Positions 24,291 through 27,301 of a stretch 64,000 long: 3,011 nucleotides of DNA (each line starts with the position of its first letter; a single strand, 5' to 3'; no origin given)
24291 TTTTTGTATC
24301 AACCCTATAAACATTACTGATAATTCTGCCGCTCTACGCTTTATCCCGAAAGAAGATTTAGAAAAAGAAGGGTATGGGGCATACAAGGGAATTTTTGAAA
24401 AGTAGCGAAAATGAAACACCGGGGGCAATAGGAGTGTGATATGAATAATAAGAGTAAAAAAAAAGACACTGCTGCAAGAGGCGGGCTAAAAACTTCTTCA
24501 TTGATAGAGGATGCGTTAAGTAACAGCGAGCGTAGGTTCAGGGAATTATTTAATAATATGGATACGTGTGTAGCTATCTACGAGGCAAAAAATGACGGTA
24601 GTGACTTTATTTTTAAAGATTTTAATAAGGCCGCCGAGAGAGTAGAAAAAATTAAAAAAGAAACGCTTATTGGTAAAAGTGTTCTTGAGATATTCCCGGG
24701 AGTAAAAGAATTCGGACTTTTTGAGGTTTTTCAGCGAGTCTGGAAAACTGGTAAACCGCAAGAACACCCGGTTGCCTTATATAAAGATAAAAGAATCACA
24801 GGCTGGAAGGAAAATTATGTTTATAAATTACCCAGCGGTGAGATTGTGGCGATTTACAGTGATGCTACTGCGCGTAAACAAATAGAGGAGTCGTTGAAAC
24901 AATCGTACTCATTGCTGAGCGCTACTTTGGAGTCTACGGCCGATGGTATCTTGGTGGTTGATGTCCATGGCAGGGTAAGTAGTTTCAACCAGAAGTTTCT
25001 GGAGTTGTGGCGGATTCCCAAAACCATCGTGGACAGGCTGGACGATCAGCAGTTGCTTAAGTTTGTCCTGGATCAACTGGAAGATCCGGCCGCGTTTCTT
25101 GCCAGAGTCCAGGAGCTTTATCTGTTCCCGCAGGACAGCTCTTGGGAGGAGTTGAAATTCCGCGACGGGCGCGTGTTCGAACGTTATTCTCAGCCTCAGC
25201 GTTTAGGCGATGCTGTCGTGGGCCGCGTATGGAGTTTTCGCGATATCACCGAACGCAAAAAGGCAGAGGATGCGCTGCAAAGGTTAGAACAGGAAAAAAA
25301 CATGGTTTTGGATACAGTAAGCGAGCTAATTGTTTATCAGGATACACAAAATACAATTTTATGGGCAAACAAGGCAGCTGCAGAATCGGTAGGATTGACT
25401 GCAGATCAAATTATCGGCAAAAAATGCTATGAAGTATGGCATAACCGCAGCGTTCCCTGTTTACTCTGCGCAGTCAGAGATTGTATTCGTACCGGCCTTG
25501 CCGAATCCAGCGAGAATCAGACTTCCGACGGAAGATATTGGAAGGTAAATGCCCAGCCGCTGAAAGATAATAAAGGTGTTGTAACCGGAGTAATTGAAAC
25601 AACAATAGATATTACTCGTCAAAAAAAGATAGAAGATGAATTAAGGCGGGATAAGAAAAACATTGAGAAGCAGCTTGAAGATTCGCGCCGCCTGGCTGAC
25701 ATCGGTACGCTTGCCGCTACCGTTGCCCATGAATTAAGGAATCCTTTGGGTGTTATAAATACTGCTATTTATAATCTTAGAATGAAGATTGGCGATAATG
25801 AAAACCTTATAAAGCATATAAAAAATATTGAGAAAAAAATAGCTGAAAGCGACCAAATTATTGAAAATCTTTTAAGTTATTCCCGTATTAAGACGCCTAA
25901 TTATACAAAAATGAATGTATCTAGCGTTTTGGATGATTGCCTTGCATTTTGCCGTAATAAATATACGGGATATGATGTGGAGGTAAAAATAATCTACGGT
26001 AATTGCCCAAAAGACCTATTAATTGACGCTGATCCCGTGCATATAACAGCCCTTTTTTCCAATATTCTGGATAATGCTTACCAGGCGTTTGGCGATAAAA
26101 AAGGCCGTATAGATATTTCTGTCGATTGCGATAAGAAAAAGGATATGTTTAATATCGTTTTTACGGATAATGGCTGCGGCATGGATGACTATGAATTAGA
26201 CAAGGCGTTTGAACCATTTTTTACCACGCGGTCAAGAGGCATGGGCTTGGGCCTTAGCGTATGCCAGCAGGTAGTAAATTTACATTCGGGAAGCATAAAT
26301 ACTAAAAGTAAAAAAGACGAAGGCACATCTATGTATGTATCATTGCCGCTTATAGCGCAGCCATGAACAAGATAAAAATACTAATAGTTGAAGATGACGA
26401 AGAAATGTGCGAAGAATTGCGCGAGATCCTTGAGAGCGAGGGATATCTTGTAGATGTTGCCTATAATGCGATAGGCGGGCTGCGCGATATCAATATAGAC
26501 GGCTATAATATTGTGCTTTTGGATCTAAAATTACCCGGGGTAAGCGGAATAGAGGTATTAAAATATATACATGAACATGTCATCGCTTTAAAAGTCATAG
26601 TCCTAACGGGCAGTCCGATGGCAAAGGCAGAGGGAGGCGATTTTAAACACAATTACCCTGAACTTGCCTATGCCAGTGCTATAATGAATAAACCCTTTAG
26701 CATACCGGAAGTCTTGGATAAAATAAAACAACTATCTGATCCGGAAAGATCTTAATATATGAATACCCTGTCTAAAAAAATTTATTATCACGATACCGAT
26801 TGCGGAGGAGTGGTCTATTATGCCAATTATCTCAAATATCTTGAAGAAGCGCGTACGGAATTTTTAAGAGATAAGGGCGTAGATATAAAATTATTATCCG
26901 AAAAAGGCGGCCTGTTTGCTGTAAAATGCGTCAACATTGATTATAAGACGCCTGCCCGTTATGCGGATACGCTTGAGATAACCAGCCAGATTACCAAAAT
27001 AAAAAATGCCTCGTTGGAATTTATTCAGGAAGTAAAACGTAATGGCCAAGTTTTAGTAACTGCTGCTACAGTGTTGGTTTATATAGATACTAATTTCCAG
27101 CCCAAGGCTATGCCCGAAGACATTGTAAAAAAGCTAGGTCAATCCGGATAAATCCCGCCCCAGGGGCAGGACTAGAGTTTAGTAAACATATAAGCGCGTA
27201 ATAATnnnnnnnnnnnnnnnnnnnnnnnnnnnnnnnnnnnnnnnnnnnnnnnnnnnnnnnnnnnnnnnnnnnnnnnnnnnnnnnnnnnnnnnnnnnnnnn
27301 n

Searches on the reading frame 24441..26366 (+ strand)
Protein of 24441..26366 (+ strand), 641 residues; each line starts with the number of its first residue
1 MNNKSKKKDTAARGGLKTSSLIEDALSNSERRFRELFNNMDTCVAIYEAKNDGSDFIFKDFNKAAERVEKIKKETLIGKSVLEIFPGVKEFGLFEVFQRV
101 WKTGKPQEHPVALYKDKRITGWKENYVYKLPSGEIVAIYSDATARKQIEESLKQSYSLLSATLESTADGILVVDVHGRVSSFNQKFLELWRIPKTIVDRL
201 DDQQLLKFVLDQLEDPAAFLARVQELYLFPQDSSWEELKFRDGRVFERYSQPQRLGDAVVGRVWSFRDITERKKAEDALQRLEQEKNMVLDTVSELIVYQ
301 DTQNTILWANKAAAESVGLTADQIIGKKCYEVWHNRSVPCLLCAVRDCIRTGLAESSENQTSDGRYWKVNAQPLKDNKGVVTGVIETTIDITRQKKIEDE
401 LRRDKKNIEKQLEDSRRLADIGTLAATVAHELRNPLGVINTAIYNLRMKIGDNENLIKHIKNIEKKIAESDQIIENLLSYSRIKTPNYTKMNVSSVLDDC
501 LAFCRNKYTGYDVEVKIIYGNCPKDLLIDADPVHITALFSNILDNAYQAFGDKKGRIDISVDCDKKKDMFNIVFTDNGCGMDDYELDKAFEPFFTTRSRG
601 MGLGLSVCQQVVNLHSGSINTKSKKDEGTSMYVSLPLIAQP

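Call 37: search_protein_families(library=pfam, proteins=[window:24441-26366:+], max_evalue=0.00001)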
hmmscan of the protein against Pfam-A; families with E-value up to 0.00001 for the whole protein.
window:24441-26366:+ (641 aa): 9 families
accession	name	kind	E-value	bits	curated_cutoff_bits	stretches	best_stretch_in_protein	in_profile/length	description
PF08448.16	PAS_4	-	1.1e-25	90.4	23.1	1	290-395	1-109/110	PAS fold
PF02518.31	HATPase_c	-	4.2e-23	82.3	26.4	1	531-637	2-109/111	Histidine kinase-, DNA gyrase B-, and HSP90-like ATPase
PF13426.13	PAS_9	-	2.8e-18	66.5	27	1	297-392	4-102/103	PAS domain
PF00989.32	PAS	-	1.1e-13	51.6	22.6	1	289-390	6-112/113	PAS fold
PF13188.13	PAS_8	-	8.2e-13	48.2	21.8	0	159-202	3-44/65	PAS domain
PF12860.13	PAS_7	-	3.8e-12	46.8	27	1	163-276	1-114/115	PAS fold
PF13596.12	PAS_10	-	1.3e-11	45.6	22.1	1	287-392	2-106/106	PAS domain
PF00512.31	HisKA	-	3.8e-09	36.9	26.9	1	422-485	3-65/66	His Kinase A (phospho-acceptor) domain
PF14501.12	HATPase_c_5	-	7.2e-06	26.3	22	0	533-626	4-93/102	GHKL domain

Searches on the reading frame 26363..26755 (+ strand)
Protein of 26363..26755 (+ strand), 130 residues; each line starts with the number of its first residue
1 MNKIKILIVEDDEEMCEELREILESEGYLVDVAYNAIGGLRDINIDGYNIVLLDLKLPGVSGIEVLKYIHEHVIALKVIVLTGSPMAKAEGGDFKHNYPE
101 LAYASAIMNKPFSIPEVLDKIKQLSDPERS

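Call 37: search_protein_families(library=pfam, proteins=[window:26363-26755:+], max_evalue=0.00001)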
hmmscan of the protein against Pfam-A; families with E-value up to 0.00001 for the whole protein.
window:26363-26755:+ (130 aa): 1 family
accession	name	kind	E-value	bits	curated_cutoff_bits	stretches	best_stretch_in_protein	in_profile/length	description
PF00072.30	Response_reg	-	5.6e-18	65.6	30.2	1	6-120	1-109/111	Response regulator receiver domain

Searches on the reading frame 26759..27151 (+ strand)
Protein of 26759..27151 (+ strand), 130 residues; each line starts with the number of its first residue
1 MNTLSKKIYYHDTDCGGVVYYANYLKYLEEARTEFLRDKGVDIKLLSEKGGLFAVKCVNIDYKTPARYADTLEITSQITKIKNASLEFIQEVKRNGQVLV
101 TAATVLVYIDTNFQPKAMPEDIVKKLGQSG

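Call 37: search_protein_families(library=pfam, proteins=[window:26759-27151:+], max_evalue=0.00001)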
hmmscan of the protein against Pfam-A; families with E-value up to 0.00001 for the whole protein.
window:26759-27151:+ (130 aa): 2 families
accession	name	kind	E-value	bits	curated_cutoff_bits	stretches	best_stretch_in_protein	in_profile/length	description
PF13279.12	4HBT_2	-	9.9e-20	71.7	25.5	1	11-126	4-122/122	Thioesterase-like superfamily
PF03061.28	4HBT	-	4.6e-14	52.9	20.6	1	16-100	1-78/79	Thioesterase superfamily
